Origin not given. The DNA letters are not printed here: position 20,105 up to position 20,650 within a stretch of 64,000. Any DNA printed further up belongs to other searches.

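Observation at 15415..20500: ACP - SGNH - SGNH/LysM - MBOAT operon: a Dlt/Pat hybrid envelope-acylation cassette with no visible loader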

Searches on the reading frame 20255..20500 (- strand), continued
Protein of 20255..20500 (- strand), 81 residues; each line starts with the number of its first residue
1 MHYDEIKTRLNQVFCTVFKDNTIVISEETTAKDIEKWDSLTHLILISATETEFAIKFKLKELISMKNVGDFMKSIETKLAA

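Call 22: search_protein_families(library=ncbifam, proteins=[L005:7803-9308:+, L006:7859-9346:+, L004:7755-9233:+, L005:9312-9968:+, L006:9288-9998:+, L004:9233-9991:+, L005:13481-13987:+, L004:10237-11313:+, L004:11323-12225:+], max_evalue=0.001)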
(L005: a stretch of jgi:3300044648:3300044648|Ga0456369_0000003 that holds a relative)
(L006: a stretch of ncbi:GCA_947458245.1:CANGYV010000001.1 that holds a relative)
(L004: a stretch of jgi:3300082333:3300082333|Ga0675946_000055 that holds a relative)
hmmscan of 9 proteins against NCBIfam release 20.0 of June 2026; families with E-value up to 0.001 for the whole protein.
L005:7803-9308:+ (501 aa): 100 families (the best 25 are shown)
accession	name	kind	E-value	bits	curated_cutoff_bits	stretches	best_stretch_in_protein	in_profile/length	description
TIGR01733.1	AA-adenyl-dom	subfamily_domain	1.5e-95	320.4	317.4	1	26-430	1-407/409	amino acid adenylation domain-containing protein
NF003417.0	PRK04813.1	subfamily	2.2e-86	290.4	476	1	2-498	6-503/505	D-alanine--poly(phosphoribitol) ligase subunit DltA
TIGR01734.1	D-ala-DACP-lig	equivalog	2.2e-83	280.5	559.85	1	5-498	6-502/504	D-alanine--poly(phosphoribitol) ligase subunit DltA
NF047350.1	aureusi_NRPS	equivalog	4.1e-66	222.9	2500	1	10-495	1445-1909/2373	aureusimine non-ribosomal peptide synthetase AusA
NF004282.0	PRK05691.1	subfamily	7.5e-63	211.4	4090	1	8-494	1140-1622/4334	non-ribosomal peptide synthase/polyketide synthase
NF038078.1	NRPS_MxcG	equivalog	9.8e-60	202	2300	1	25-496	482-958/1442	myxochelin non-ribosomal peptide synthetase MxcG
NF041803.1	NRPS_SolG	exception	1.2e-54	185.4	2200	1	27-494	589-1070/1163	solanimycin non-ribosomal peptide synthetase SolG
TIGR03098.1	ligase_PEP_1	hypoth_equivalog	3.9e-54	184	592.35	1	5-494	6-514/517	acyl-CoA ligase (AMP-forming), exosortase A system-associated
NF004837.0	PRK06187.1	subfamily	1.6e-52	178.5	476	1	7-495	16-519/531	long-chain-fatty-acid--CoA ligase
NF007605.2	PRK10252.1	equivalog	8.7e-45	152.7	2400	1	25-494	480-957/1292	enterobactin non-ribosomal peptide synthetase EntF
NF052269.1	Staph_lig_FadD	equivalog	5e-41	140.6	650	1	22-499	25-494/499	long-chain-fatty-acid--CoA ligase FadD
NF006386.0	PRK08633.1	equivalog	1.7e-34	118.8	1221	1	139-496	779-1139/1147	acyl-[ACP]--phospholipid O-acyltransferase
NF006182.0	PRK08316.1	subfamily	3e-34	118.4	663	1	6-494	18-513/523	fatty acyl-CoA synthetase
NF002966.0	PRK03640.1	equivalog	7.1e-34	117.2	556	1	13-498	16-480/483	o-succinylbenzoate--CoA ligase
TIGR01923.1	menE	equivalog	7.1e-32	110.8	330.15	1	26-494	1-442/442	o-succinylbenzoate--CoA ligase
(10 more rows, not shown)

L006:7859-9346:+ (495 aa): 98 families (the best 25 are shown)
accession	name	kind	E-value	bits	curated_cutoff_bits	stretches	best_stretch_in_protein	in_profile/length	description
TIGR01733.1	AA-adenyl-dom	subfamily_domain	7.2e-91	305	317.4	1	27-423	1-408/409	amino acid adenylation domain-containing protein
NF003417.0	PRK04813.1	subfamily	5.4e-86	289.1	476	1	18-486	21-500/505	D-alanine--poly(phosphoribitol) ligase subunit DltA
TIGR01734.1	D-ala-DACP-lig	equivalog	3.7e-84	283.1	559.85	1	19-486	19-499/504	D-alanine--poly(phosphoribitol) ligase subunit DltA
NF047350.1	aureusi_NRPS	equivalog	2.4e-64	217.1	2500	1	14-487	1448-1910/2373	aureusimine non-ribosomal peptide synthetase AusA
NF004282.0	PRK05691.1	subfamily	1.8e-60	203.5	4090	1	15-483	1146-1620/4334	non-ribosomal peptide synthase/polyketide synthase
NF038078.1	NRPS_MxcG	equivalog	2.1e-56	191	2300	1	22-491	478-962/1442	myxochelin non-ribosomal peptide synthetase MxcG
NF041803.1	NRPS_SolG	exception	3e-51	174.1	2200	1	16-485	577-1070/1163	solanimycin non-ribosomal peptide synthetase SolG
TIGR03098.1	ligase_PEP_1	hypoth_equivalog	7.1e-51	173.2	592.35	2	96-486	120-515/517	acyl-CoA ligase (AMP-forming), exosortase A system-associated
NF007605.2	PRK10252.1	equivalog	4.3e-48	163.6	2400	1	15-485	469-957/1292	enterobactin non-ribosomal peptide synthetase EntF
NF004837.0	PRK06187.1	subfamily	2.1e-39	135.2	476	1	124-492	155-525/531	long-chain-fatty-acid--CoA ligase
TIGR01923.1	menE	equivalog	5.1e-36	124.5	330.15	1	27-485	1-442/442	o-succinylbenzoate--CoA ligase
NF002966.0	PRK03640.1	equivalog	2e-32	112.4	556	1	16-490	18-481/483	o-succinylbenzoate--CoA ligase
NF052269.1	Staph_lig_FadD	equivalog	3.8e-32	111.3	650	1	23-490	25-494/499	long-chain-fatty-acid--CoA ligase FadD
NF006386.0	PRK08633.1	equivalog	6.7e-28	96.9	1221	1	135-489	778-1141/1147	acyl-[ACP]--phospholipid O-acyltransferase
NF005797.0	PRK07638.1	equivalog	2.1e-27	95.8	518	1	16-491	17-481/487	acyl-CoA synthetase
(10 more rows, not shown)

L004:7755-9233:+ (492 aa): 100 families (the best 25 are shown)
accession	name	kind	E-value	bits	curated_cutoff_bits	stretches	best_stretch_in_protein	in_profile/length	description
TIGR01733.1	AA-adenyl-dom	subfamily_domain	6.1e-88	295.4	317.4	1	30-426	1-409/409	amino acid adenylation domain-containing protein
NF003417.0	PRK04813.1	subfamily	1.4e-83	281.2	476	1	2-490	2-501/505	D-alanine--poly(phosphoribitol) ligase subunit DltA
TIGR01734.1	D-ala-DACP-lig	equivalog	1.3e-80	271.4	559.85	1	5-490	2-500/504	D-alanine--poly(phosphoribitol) ligase subunit DltA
NF047350.1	aureusi_NRPS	equivalog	3.5e-67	226.5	2500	1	5-489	1436-1909/2373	aureusimine non-ribosomal peptide synthetase AusA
NF004282.0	PRK05691.1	subfamily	6.6e-61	204.9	4090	1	4-489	1132-1623/4334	non-ribosomal peptide synthase/polyketide synthase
TIGR03098.1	ligase_PEP_1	hypoth_equivalog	4.8e-54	183.7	592.35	1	9-489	6-515/517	acyl-CoA ligase (AMP-forming), exosortase A system-associated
NF038078.1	NRPS_MxcG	equivalog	1.1e-53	181.9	2300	1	3-490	456-958/1442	myxochelin non-ribosomal peptide synthetase MxcG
NF041803.1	NRPS_SolG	exception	7.4e-50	169.5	2200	1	14-488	572-1070/1163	solanimycin non-ribosomal peptide synthetase SolG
NF004837.0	PRK06187.1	subfamily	3.1e-48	164.3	476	1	108-490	136-520/531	long-chain-fatty-acid--CoA ligase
NF007605.2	PRK10252.1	equivalog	8.5e-43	146.1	2400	1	21-488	472-957/1292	enterobactin non-ribosomal peptide synthetase EntF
NF006386.0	PRK08633.1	equivalog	3.3e-37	127.8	1221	1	138-491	778-1140/1147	acyl-[ACP]--phospholipid O-acyltransferase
NF006182.0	PRK08316.1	subfamily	2.6e-36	125.2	663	1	13-490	21-515/523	fatty acyl-CoA synthetase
NF006181.0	PRK08314.1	subfamily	6.4e-36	123.7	705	1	123-490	185-552/563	long-chain-fatty-acid--CoA ligase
NF052269.1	Staph_lig_FadD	equivalog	8.7e-36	123.3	650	1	26-491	25-492/499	long-chain-fatty-acid--CoA ligase FadD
NF004797.0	PRK06145.1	equivalog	1.6e-35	122.5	850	1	14-488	13-491/499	acyl-CoA synthetase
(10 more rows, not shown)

L005:9312-9968:+ (218 aa): 2 families
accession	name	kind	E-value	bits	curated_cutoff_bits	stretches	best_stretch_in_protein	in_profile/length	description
NF000048.1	AAC_6p_A40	exception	3.2e-05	23.5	400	1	126-192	92-157/184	aminoglycoside 6'-N-acetyltransferase AacA40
TIGR01575.1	rimI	equivalog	0.00024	21.3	86.4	1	115-195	40-118/132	ribosomal protein S18-alanine N-acetyltransferase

L006:9288-9998:+ (236 aa): 0 families

L004:9233-9991:+ (252 aa): 1 family
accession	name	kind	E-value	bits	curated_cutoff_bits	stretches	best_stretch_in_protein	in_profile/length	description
TIGR01575.1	rimI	equivalog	0.00054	20.1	86.4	1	182-245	56-122/132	ribosomal protein S18-alanine N-acetyltransferase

L005:13481-13987:+ (168 aa): 14 families
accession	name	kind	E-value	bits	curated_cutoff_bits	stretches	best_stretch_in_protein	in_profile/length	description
NF040503.1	resist_ArsN1a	equivalog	3.3e-42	143.9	170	1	9-161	1-157/159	arsinothricin resistance N-acetyltransferase ArsN1 family A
NF040504.1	resist_ArsN1b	equivalog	8.9e-27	93.8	210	1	9-156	1-152/159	arsinothricin resistance N-acetyltransferase ArsN1 family B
NF040502.1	PPT_acetyltrans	equivalog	1.9e-17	63.5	300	1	6-162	7-167/183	phosphinothricin N-acetyltransferase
NF007527.0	PRK10140.1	equivalog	8.9e-09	35.4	236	1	4-161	1-160/162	N-acetyltransferase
TIGR01575.1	rimI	equivalog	1.7e-08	34.7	86.4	1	32-145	10-120/132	ribosomal protein S18-alanine N-acetyltransferase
NF008072.0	PRK10809.1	equivalog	4e-07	30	190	1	54-159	79-183/194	ribosomal protein S5-alanine N-acetyltransferase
NF007025.1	PRK09491.1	equivalog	4.9e-07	29.8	173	1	58-158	45-140/145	ribosomal protein S18-alanine N-acetyltransferase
NF043067.1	AAC_6p_group_E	equivalog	1.9e-06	27.8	140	1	85-140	75-130/140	aminoglycoside 6'-N-acetyltransferase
TIGR02406.1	ectoine_EctA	equivalog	2.7e-06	27.5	120.6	1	47-136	35-122/157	diaminobutyrate acetyltransferase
NF002959.0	PRK03624.1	equivalog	7.1e-06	25.8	124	1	4-139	4-131/147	GNAT family acetyltransferase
TIGR03585.1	PseH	equivalog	2.4e-05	24.4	93.1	1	55-155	54-151/156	UDP-4-amino-4,6-dideoxy-N-acetyl-beta-L-altrosamine N-acetyltransferase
NF053587.1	SpmdActasePaiA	equivalog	0.00013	21.8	250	1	4-157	16-166/172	spermidine/spermine N(1)-acetyltransferase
TIGR03448.1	mycothiol_MshD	equivalog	0.00015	21.2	163.1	1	29-116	25-108/294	mycothiol synthase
NF049894.1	CG3035_N_ac_Glu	equivalog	0.00046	19.5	280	1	68-139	222-291/300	N-acetylglutamate synthase, CG3035 family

L004:10237-11313:+ (358 aa): 0 families

L004:11323-12225:+ (300 aa): 1 family
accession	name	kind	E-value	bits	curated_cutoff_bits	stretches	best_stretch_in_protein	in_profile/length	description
TIGR03019.1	pepcterm_femAB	equivalog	5.8e-08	32.2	260.35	1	73-284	67-283/330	FemAB family XrtA/PEP-CTERM system-associated protein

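Call 23: search_solved_structures(query=L005:7803-9308:+, max_evalue=1e-10)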
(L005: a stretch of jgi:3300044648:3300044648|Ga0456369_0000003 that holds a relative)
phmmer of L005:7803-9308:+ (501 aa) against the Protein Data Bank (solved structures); distinct sequences matched with E-value up to 1e-10: 147 (the best 60 are shown).
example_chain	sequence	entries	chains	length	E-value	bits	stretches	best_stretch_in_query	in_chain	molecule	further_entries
6mfy_A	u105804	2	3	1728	2e-94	320.3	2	15-494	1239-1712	Linear gramicidin synthase subunit A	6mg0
9be4_A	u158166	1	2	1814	2.4e-94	320.1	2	15-494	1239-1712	Linear gramicidin synthase subunit A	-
6mfz_A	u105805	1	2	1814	2.4e-94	320.1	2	15-494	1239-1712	Linear gramicidin synthase subunit A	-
9be3_A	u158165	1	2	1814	2.4e-94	320.1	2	15-494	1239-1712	Linear gramicidin synthase subunit A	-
9meh_A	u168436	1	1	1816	2.4e-94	320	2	15-494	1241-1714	Linear gramicidin synthase subunit A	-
8xjz_C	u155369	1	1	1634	2.2e-78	267.5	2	62-498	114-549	Peptide synthetase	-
7r27_A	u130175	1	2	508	1.7e-57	198.5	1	14-499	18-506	D-alanine--D-alanyl carrier protein ligase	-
9bfd_A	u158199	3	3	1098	2.7e-56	194.6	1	22-494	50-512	Tyrocidine synthase 1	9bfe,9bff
1amu_A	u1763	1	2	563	1.6e-55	192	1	23-495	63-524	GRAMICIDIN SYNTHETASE 1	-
8k4r_A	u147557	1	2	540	8.2e-55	189.7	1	13-494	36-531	Non-ribosomal peptide synthetase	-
3e7w_A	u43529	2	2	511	1.6e-54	188.8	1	12-494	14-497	D-alanine--poly(phosphoribitol) ligase subunit 1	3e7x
4oxi_A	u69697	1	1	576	3.2e-53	184.4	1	142-498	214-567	Enterobactin synthetase component F-related protein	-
6akd_A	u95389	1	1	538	3.1e-52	181.2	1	48-496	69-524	AMP-dependent synthetase and ligase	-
3fcc_A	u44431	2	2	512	1.3e-51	179.2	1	9-496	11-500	D-alanine--poly(phosphoribitol) ligase subunit 1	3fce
3dhv_A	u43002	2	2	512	1.3e-51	179.2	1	9-496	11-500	D-alanine-poly(phosphoribitol) ligase | D-alanine--poly(phosphoribitol) ligase subunit 1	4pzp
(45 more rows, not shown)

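Call 24: find_encoding_contigs(protein=P0010, flank=10000, max_places=2)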
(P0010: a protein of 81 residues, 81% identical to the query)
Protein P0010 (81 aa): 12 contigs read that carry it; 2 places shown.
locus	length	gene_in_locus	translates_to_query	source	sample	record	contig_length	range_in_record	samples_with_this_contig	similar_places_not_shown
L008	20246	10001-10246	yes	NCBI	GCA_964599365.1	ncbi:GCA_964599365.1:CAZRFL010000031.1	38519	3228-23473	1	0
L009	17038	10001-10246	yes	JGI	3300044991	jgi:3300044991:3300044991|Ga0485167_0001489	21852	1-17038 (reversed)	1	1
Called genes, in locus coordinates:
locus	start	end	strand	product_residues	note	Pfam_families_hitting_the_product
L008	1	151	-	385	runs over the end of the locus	PF00149:Metallophos, PF12850:Metallophos_2 (faint)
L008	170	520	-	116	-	PF02152:FolB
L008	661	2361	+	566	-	PF00749:tRNA-synt_1c, PF03950:tRNA-synt_1c_C, PF20974:tRNA-synt_1c_C2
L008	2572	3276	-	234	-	PF00814:TsaD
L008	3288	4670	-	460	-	PF25917:BSH_RND, PF25973:BSH_CzcB (weak), PF25984:BSH_YknX (weak), PF25881:HH_YBHG (weak), PF25876:HH_MFP_RND (weak), PF25990:Beta-barrel_YknX (weak), PF26002:Beta-barrel_AprE, PF25989:YknX_C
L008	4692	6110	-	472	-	PF02321:OEP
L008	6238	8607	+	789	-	PF17900:Peptidase_M1_N, PF01433:Peptidase_M1, PF18962:Por_Secre_tail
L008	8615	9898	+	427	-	PF00691:OmpA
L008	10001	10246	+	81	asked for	-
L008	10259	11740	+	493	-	PF13472:Lipase_GDSL_2 (weak)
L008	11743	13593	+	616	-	PF00657:Lipase_GDSL (weak), PF13472:Lipase_GDSL_2, PF01476:LysM, PF23473:LysM3_LYK4_5 (faint), PF01476:LysM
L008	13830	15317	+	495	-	PF03062:MBOAT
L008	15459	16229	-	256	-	PF13201:PCMD (faint)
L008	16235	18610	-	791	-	PF13620:CarboxypepD_reg, PF13715:CarbopepD_reg_2, PF07715:Plug, PF00593:TonB_dep_Rec_b-barrel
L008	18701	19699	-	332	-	PF18962:Por_Secre_tail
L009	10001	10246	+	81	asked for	-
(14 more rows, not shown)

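Call 25: find_encoding_contigs(protein=P0036, flank=10000, max_places=1)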
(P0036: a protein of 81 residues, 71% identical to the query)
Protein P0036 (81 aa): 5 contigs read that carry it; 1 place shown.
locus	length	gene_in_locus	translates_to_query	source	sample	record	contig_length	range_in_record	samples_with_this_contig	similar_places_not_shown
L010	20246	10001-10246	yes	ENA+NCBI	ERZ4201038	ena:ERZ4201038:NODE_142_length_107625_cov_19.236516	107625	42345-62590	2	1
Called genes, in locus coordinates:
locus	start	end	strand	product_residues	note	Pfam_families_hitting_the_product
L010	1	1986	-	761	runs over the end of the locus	PF16126:DUF4838, PF00754:F5_F8_type_C (weak)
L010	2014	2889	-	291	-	PF03755:YicC-like_N, PF08340:YicC-like_C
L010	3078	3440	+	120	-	PF08378:NERD (weak), PF02021:UPF0102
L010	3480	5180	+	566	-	PF01479:S4, PF00849:PseudoU_synth_2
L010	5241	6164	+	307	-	-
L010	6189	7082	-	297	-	PF01758:SBF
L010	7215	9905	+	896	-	PF05170:AsmA, PF13116:YhdP (faint)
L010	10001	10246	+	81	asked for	-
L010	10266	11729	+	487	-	-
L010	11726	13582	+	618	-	PF23577:LysM_RLK (faint), PF00657:Lipase_GDSL (weak), PF13472:Lipase_GDSL_2, PF01476:LysM, PF23473:LysM3_LYK4_5 (weak)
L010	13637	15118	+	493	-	PF03062:MBOAT, PF13813:MBOAT_2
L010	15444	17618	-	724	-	PF00999:Na_H_Exchanger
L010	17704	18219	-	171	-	PF00210:Ferritin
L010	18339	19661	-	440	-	-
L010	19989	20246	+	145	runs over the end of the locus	PF01242:PTPS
